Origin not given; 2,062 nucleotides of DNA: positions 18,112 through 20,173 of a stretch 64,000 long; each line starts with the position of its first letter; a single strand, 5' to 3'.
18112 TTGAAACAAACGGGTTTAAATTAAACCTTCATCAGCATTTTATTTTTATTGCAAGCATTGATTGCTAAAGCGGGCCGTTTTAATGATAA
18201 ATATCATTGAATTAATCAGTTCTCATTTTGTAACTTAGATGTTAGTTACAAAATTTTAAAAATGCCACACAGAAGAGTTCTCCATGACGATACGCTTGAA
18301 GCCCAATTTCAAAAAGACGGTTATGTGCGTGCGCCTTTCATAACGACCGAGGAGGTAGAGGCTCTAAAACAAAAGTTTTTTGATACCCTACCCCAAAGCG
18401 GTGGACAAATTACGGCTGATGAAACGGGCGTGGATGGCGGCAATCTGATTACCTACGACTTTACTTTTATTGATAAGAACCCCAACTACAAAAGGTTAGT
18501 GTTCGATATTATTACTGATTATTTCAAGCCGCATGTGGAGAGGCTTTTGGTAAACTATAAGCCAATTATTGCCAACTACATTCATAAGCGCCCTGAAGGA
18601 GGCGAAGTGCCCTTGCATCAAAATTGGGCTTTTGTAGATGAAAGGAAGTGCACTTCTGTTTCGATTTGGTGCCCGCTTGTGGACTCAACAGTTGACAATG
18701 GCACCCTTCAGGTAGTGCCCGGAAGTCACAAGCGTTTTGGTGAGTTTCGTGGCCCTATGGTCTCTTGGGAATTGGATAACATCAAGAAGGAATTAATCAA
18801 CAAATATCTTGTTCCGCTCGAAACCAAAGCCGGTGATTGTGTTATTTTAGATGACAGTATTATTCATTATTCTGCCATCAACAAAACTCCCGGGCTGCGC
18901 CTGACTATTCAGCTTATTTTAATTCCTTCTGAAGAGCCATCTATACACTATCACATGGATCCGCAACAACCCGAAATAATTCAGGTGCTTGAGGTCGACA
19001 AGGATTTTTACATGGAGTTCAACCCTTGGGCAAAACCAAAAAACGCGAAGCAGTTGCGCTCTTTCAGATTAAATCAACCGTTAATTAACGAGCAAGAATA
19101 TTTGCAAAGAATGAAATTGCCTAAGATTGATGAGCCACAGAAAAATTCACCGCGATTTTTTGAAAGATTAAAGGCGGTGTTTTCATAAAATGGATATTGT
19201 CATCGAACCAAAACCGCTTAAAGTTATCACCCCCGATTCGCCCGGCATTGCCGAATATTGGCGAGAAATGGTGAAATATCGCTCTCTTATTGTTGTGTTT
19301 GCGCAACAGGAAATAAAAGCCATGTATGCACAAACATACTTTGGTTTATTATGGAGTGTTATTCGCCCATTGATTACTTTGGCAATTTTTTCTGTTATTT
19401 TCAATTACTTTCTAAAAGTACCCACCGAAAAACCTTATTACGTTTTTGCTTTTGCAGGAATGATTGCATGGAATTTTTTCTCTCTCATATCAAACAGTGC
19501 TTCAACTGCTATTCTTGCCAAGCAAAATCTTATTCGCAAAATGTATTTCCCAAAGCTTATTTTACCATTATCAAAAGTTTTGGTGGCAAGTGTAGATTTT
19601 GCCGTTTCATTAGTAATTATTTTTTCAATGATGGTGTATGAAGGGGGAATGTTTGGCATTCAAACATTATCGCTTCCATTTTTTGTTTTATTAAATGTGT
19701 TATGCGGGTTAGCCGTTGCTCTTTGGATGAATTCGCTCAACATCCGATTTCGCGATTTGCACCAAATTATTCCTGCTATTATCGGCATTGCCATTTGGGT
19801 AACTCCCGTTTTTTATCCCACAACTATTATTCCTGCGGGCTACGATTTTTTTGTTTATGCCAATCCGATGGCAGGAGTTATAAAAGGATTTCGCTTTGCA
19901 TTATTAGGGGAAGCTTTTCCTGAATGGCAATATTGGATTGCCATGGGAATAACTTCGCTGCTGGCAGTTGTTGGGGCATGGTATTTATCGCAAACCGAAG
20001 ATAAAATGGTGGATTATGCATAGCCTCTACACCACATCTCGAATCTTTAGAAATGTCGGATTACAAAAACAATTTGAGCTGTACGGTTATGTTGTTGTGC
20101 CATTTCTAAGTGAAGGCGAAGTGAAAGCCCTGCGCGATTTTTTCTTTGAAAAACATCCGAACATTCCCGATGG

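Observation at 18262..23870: Tandem array of PhyH-type dioxygenase paralogs wrapped around the ABC permease gene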

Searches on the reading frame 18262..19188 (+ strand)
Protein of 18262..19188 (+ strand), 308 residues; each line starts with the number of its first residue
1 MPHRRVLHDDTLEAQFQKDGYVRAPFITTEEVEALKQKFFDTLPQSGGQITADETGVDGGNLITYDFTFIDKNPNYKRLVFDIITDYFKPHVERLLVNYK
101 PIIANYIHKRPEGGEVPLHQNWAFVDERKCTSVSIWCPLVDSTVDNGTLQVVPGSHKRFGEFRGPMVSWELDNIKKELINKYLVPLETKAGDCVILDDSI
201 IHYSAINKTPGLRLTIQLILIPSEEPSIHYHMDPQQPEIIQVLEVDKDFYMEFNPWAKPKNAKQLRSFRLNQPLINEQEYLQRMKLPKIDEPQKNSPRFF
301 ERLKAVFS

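Call 4: search_protein_families(library=pfam, proteins=[window:18262-19188:+], max_evalue=0.01)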
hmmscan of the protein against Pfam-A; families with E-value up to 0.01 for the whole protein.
window:18262-19188:+ (308 aa): 1 family
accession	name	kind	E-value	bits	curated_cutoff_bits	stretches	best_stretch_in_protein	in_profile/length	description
PF05721.19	PhyH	-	1e-23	85.2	22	1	16-213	1-211/213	Phytanoyl-CoA dioxygenase (PhyH)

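Call 17: search_protein_families(library=ncbifam, proteins=[window:18262-19188:+], max_evalue=0.001)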
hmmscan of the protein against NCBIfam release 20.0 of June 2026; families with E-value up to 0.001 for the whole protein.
window:18262-19188:+ (308 aa): 1 family
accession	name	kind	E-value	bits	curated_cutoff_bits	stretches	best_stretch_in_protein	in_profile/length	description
TIGR01762.1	chlorin-enz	subfamily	0.00013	21.4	226.3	0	129-160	130-161/288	chlorinating enzyme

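Call 33: find_homologous_proteins(query=window:18262-19185:+, max_evalue=1e-10)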
Query window:18262-19185:+ (308 aa): 616 proteins with E <= 1e-10 among 1209 candidates; the best 120 are listed.
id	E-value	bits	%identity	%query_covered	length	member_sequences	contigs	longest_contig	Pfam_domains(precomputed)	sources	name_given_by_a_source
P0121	5.3e-190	648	89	100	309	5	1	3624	PF05721.20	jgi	jgi:hypothetical protein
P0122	1.2e-180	618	88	99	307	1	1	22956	PF05721.20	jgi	jgi:hypothetical protein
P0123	1.7e-167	574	81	99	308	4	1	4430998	PF05721.20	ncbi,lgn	-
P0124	4.5e-167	573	80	99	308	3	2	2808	PF05721.20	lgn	-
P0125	2.0e-164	564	80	99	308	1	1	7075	PF05721.20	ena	-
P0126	2.2e-164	564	81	99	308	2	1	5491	PF05721.20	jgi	jgi:hypothetical protein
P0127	9.1e-159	546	75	99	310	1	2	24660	PF05721.20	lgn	-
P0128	1.6e-156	538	75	99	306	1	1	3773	PF05721.20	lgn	-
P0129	1.0e-154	532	73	99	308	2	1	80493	PF05721.20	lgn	-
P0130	5.5e-154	530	75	99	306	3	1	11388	PF05721.20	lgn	-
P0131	2.2e-147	508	76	94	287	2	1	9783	PF05721.20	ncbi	ncbi:MAG: phytanoyl-CoA dioxygenase family protein, partial [Chitinophagales bacterium]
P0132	2.8e-146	505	71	99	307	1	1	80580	PF05721.20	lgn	-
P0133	2.4e-144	498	70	98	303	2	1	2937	PF05721.20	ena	-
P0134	8.8e-144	496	70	98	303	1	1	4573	PF05721.20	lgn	-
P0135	7.4e-141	487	69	99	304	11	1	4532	PF05721.20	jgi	jgi:hypothetical protein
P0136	1.7e-140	486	69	99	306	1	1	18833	PF05721.20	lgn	-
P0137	6.4e-140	484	69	99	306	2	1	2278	PF05721.20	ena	-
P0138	5.1e-139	481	69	99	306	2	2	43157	PF05721.20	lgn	-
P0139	1.5e-138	479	68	99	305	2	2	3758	PF05721.20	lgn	-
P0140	1.5e-138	479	69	99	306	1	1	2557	PF05721.20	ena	-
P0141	1.8e-138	479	68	98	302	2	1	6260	PF05721.20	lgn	-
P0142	2.3e-138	479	67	99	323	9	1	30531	PF05721.20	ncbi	-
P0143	2.6e-138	479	68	100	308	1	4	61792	PF05721.20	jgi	jgi:ectoine hydroxylase-related dioxygenase (phytanoyl-CoA dioxygenase family)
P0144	2.6e-138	479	68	99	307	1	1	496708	PF05721.20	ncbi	-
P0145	2.8e-138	478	69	99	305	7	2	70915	PF05721.20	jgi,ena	-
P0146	3.0e-138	478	68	99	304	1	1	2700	PF05721.20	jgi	jgi:hypothetical protein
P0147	4.9e-138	478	67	99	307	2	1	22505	PF05721.20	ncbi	-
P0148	7.7e-138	477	68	99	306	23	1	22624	PF05721.20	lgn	-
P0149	3.9e-137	475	67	99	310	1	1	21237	PF05721.20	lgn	-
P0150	4.0e-137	475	69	99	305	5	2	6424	PF05721.20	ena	-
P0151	4.5e-137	474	67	99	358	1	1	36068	PF05721.20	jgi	jgi:ectoine hydroxylase-related dioxygenase (phytanoyl-CoA dioxygenase family)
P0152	7.3e-137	474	69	99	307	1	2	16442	PF05721.20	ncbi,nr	ncbi:MAG: phytanoyl-CoA dioxygenase family protein [Chitinophagales bacterium]|nr:phytanoyl-CoA diox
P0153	7.5e-137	474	68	99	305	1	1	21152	PF05721.20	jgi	jgi:hypothetical protein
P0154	1.1e-136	473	67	99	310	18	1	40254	PF05721.20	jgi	-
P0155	1.2e-136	473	69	99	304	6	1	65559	PF05721.20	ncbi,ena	-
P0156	2.4e-136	472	67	99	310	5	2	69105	PF05721.20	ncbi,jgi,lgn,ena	jgi:hypothetical protein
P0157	4.6e-136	471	67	99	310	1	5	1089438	PF05721.20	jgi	jgi:hypothetical protein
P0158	5.3e-136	471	68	99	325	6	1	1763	PF05721.20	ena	-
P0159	7.7e-136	470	68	99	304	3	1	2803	PF05721.20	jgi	jgi:hypothetical protein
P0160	7.8e-136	470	68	99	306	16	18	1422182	PF05721.20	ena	-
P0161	9.2e-136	470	68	99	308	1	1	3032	PF05721.20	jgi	jgi:hypothetical protein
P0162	1.5e-135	469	65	99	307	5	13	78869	PF05721.20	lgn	-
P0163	1.7e-135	469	68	99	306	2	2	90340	PF05721.20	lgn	-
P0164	3.8e-135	468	67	99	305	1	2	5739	PF05721.20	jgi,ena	-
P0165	6.5e-135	467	66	99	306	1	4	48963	PF05721.20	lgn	-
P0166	1.3e-134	466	67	99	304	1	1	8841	PF05721.20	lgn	-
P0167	1.4e-134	466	67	99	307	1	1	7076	PF05721.20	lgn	-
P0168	2.2e-134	466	69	99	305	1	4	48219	PF05721.20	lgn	-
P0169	2.4e-134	465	65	99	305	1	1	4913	PF05721.20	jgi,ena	jgi:ectoine hydroxylase-related dioxygenase (phytanoyl-CoA dioxygenase family)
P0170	2.6e-134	465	67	98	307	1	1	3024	PF05721.20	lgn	-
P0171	6.5e-134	464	65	99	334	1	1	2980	PF05721.20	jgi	-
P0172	1.4e-133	463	66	99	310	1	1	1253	PF05721.20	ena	-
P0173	1.5e-133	463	65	99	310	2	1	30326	PF05721.20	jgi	jgi:hypothetical protein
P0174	1.7e-133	463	66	99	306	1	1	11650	PF05721.20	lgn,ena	-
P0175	5.5e-133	461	66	98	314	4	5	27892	PF05721.20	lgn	-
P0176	6.7e-133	461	67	99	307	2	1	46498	PF05721.20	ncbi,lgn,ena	-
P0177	7.5e-133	461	66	99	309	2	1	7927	PF05721.20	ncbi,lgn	-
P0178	1.3e-132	460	67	99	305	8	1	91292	PF05721.20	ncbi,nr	ncbi:MAG: phytanoyl-CoA dioxygenase family protein [Bacteroidetes bacterium]|nr:phytanoyl-CoA dioxyg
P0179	1.4e-132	460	66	99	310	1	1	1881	PF05721.20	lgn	-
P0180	1.5e-132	460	67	99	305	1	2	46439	PF05721.20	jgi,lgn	-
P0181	1.5e-132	460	65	99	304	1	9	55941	PF05721.20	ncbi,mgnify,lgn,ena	mgnify:CR=1 FL=1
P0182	1.7e-132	459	66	99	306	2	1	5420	PF05721.20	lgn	-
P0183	1.8e-132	459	66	99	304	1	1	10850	PF05721.20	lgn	-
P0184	1.9e-132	459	66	99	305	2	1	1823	PF05721.20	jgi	jgi:ectoine hydroxylase-related dioxygenase (phytanoyl-CoA dioxygenase family)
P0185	2.1e-132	459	67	99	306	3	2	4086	PF05721.20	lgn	-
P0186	2.2e-132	459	67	97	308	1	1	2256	PF05721.20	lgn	-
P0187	2.5e-132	459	66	99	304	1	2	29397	PF05721.20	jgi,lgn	jgi:hypothetical protein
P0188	2.6e-132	459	66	95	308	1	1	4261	PF05721.20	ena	-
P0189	4.3e-132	458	66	99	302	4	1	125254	PF05721.20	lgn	-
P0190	5.8e-132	458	65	99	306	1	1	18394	PF05721.20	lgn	-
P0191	1.0e-131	457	65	99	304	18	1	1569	PF05721.20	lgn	-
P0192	1.6e-131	456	65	99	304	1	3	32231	PF05721.20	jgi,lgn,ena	jgi:hypothetical protein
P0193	1.9e-131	456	65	99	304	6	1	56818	PF05721.20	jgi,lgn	jgi:hypothetical protein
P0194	1.9e-131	456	67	98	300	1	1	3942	PF05721.20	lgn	-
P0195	2.1e-131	456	66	99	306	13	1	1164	PF05721.20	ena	-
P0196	2.1e-131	456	66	95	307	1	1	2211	PF05721.20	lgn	-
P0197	3.0e-131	455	66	99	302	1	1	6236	PF05721.20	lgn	-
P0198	3.5e-131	455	65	98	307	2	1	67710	PF05721.20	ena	-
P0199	5.3e-131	454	65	99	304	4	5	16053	PF05721.20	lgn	-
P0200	5.7e-131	454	65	99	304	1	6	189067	PF05721.20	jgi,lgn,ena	-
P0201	7.7e-131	454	64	99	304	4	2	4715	PF05721.20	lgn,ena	-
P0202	7.8e-131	454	66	99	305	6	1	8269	PF05721.20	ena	-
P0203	9.7e-131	454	64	99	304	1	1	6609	PF05721.20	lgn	-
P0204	1.1e-130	453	65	99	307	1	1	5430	PF05721.20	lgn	-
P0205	1.1e-130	453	66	95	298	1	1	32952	PF05721.20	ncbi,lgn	-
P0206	1.1e-130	453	64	99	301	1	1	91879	PF05721.20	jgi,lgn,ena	-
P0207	1.5e-130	453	65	99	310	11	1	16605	PF05721.20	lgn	-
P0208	1.8e-130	453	64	99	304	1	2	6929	PF05721.20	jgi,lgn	jgi:hypothetical protein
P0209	2.1e-130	453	65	99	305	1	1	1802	PF05721.20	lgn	-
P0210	2.4e-130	452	67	99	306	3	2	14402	PF05721.20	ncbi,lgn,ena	-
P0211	2.6e-130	452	67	94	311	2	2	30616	PF05721.20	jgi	jgi:ectoine hydroxylase-related dioxygenase (phytanoyl-CoA dioxygenase family)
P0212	2.6e-130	452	67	98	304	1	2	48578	PF05721.20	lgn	-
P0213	3.4e-130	452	66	99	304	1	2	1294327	PF05721.20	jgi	jgi:hypothetical protein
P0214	3.6e-130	452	65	99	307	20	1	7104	PF05721.20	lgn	-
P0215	3.9e-130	452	64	99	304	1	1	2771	PF05721.20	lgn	-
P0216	4.5e-130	451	66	99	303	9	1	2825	PF05721.20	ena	-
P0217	5.2e-130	451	65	99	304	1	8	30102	PF05721.20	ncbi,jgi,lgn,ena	jgi:hypothetical protein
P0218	7.0e-130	451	64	99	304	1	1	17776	PF05721.20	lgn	-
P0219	7.1e-130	451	65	99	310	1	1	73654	PF05721.20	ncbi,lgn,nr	ncbi:MAG: phytanoyl-CoA dioxygenase family protein [Flavobacteriales bacterium]|nr:phytanoyl-CoA dio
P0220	7.8e-130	451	66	99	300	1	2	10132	PF05721.20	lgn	-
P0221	1.1e-129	450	66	99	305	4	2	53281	PF05721.20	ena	-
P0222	1.3e-129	450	68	93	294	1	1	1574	PF05721.20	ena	-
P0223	1.5e-129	450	66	94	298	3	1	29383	PF05721.20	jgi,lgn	-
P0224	1.7e-129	450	64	99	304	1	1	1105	PF05721.20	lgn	-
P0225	2.1e-129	449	65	97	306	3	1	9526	PF05721.20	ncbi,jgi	jgi:hypothetical protein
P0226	2.6e-129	449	65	97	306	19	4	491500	PF05721.20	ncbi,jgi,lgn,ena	ncbi:MAG: hypothetical protein RLZZ211_1937 [Bacteroidota bacterium]|jgi:hypothetical protein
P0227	3.5e-129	449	64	99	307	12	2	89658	PF05721.20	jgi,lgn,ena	jgi:ectoine hydroxylase-related dioxygenase (phytanoyl-CoA dioxygenase family)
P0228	3.8e-129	448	66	99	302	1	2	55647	PF05721.20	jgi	jgi:hypothetical protein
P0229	4.1e-129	448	65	99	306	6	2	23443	PF05721.20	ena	-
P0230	4.5e-129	448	64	99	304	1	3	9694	PF05721.20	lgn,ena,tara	tara:strand:+ start:814 stop:1728 length:915 start_codon:yes stop_codon:yes gene_type:complete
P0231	4.5e-129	448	63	99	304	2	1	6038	PF05721.20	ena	-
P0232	5.2e-129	448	63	99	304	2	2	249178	PF05721.20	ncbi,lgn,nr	ncbi:MAG: phytanoyl-CoA dioxygenase family protein [Chitinophagales bacterium]|nr:phytanoyl-CoA diox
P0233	7.6e-129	447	63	99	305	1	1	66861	PF05721.20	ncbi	-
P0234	7.7e-129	447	63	99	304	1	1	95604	PF05721.20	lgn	-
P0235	1.0e-128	447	65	99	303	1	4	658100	PF05721.20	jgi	-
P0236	1.4e-128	447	65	99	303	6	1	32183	PF05721.20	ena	-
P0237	1.5e-128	446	64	99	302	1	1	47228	PF05721.20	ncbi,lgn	ncbi:MAG: phytanoyl-CoA dioxygenase family protein [Bacteroidota bacterium]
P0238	1.6e-128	446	65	99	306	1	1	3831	PF05721.20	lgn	-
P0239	1.6e-128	446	68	90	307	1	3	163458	PF05721.20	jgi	jgi:ectoine hydroxylase-related dioxygenase (phytanoyl-CoA dioxygenase family)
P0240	1.6e-128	446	64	99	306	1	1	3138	PF05721.20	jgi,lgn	jgi:hypothetical protein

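Call 40: predict_structure(alignment_id=A2)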
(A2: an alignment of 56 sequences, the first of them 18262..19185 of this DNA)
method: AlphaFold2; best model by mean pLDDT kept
length: 308 residues; sequences in the alignment: 56
mean_pLDDT: 89.6   pTM: 0.88
mean pLDDT of the five models: 89.6, 88.9, 88.7, 84.2, 83.9
residues with pLDDT >= 90: 214; 70-90: 61; 50-70: 32; < 50: 1
segments of 3 or more residues with pLDDT < 50: none
pLDDT, mean of each block of 10 residues (from residue 1): 86 98 98 94 84 58 68 93 97 98 91 86 94 96 91 97 91 96 97 98 90 90 96 91 94 83 95 95 95 68 64
secondary structure, 60 per line:
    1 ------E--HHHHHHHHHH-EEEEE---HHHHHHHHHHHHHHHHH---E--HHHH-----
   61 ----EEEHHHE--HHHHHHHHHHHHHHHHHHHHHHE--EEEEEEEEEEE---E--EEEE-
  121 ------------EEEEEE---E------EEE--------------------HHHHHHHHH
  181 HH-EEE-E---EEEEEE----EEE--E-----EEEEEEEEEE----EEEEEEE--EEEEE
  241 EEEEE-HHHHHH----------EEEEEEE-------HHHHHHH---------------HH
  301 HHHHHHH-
elements in order: H10-19 E21-25 H29-45 H52-55 E65-67 H74-95 E99-109 E116-119 E133-138 E149-151 H172-182 E184-186 E192-197 E202-204 E213-222 E227-233 E236-245 H247-252 E263-269 H277-283 H299-307

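Call 43: fold_search(model_id=the predicted structure, library=pdb)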
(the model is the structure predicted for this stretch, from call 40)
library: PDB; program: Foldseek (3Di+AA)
matches with E <= 10: 1827; with E <= 0.001: 470
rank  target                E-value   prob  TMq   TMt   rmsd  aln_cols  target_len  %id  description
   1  5ep9_A                1.1e-12  1.00  0.48  0.56  12.0       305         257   16  Crystal structure of the non-heme alpha ketoglutarate dependent epimerase SnoN from nogalamycin biosynthesis (released 2016-05-11)
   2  5ep9_D                2.7e-12  1.00  0.46  0.57   9.4       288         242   17  Crystal structure of the non-heme alpha ketoglutarate dependent epimerase SnoN from nogalamycin biosynthesis (released 2016-05-11)
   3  5ep9_B                3.2e-12  1.00  0.48  0.58   6.5       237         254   18  Crystal structure of the non-heme alpha ketoglutarate dependent epimerase SnoN from nogalamycin biosynthesis (released 2016-05-11)
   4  5ep9_C                4.1e-12  1.00  0.45  0.56   9.9       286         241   16  Crystal structure of the non-heme alpha ketoglutarate dependent epimerase SnoN from nogalamycin biosynthesis (released 2016-05-11)
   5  5epa_A                9.2e-12  1.00  0.49  0.58   5.8       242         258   17  Crystal structure of non-heme alpha ketoglutarate dependent carbocyclase SnoK from nogalamycin biosynthesis (released 2016-05-11)
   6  5epa_F                1.0e-11  1.00  0.52  0.61   4.9       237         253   16  Crystal structure of non-heme alpha ketoglutarate dependent carbocyclase SnoK from nogalamycin biosynthesis (released 2016-05-11)
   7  2fcu_A                1.0e-11  1.00  0.47  0.47   7.2       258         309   20  SyrB2 with alpha-ketoglutarate (released 2006-03-21)
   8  2fct_B                1.1e-11  1.00  0.48  0.49   7.7       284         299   17  SyrB2 with Fe(II), chloride, and alpha-ketoglutarate (released 2006-03-21)
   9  2fct_A                1.5e-11  1.00  0.49  0.50   7.0       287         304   18  SyrB2 with Fe(II), chloride, and alpha-ketoglutarate (released 2006-03-21)
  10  2fcu_B                2.2e-11  1.00  0.46  0.47   7.2       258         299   19  SyrB2 with alpha-ketoglutarate (released 2006-03-21)
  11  5equ_A                2.2e-11  1.00  0.51  0.60   8.6       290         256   16  Crystal structure of the epimerase SnoN in complex with Fe3+, alpha ketoglutarate and nogalamycin RO (released 2016-05-11)
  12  7dt0_F                3.4e-11  1.00  0.48  0.59   6.4       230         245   18  Proline hydroxylase H11-N101I mutant (released 2022-01-12)
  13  2opw                  4.2e-11  1.00  0.47  0.51   7.7       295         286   17  Crystal structure of human phytanoyl-CoA dioxygenase PHYHD1 (apo) (released 2007-03-06)
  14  5erl_A                4.8e-11  1.00  0.50  0.59   9.2       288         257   17  Crystal structure of the epimerase SnoN in complex with Ni2+, succinate and nogalamycin RO (released 2016-05-11)
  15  4mhu_A                6.8e-11  1.00  0.51  0.55   5.6       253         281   20  Crystal structure of EctD from S. alaskensis with bound Fe (released 2014-09-03)
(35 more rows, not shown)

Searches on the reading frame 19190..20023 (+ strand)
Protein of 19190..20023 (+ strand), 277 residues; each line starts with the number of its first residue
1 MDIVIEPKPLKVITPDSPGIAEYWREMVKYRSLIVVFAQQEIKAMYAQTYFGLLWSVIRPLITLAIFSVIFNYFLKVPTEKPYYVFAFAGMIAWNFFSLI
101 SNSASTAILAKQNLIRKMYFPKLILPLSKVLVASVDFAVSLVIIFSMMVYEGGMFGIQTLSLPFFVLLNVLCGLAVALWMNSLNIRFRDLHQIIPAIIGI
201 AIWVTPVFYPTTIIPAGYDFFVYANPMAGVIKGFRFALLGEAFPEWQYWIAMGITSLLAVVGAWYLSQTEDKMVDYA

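Call 4: search_protein_families(library=pfam, proteins=[window:19190-20023:+], max_evalue=0.01)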
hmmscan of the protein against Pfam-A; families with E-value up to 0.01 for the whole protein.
window:19190-20023:+ (277 aa): 1 family
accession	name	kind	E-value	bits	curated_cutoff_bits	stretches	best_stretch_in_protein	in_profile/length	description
PF01061.29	ABC2_membrane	-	2.6e-14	53.7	26.9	1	34-238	3-210/211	ABC-2 type transporter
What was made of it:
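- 19190..20023 (+): Wzm-like ABC-2 permease, 277 aa. PF01061, 2.6e-14 (call 4).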

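Call 32: search_protein_families(library=ncbifam, proteins=[window:19190-20023:+], max_evalue=0.00001)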
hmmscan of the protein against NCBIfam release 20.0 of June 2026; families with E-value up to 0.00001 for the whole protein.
window:19190-20023:+ (277 aa): 2 families
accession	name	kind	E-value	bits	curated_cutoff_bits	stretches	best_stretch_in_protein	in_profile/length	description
NF050109.1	galactan_ABC_perm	equivalog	9.9e-14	51.5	380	1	27-261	17-256/272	galactan export ABC transporter permease subunit Wzm/RfbD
NF050053.1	CapPschTportKpsM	equivalog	3.7e-06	27.1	300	1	38-240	9-219/257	capsule polysaccharide transporter KpsM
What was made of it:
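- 19190..20023 (+): Best NCBIfam match is galactan Wzm/RfbD, below its cut-off (call 32).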
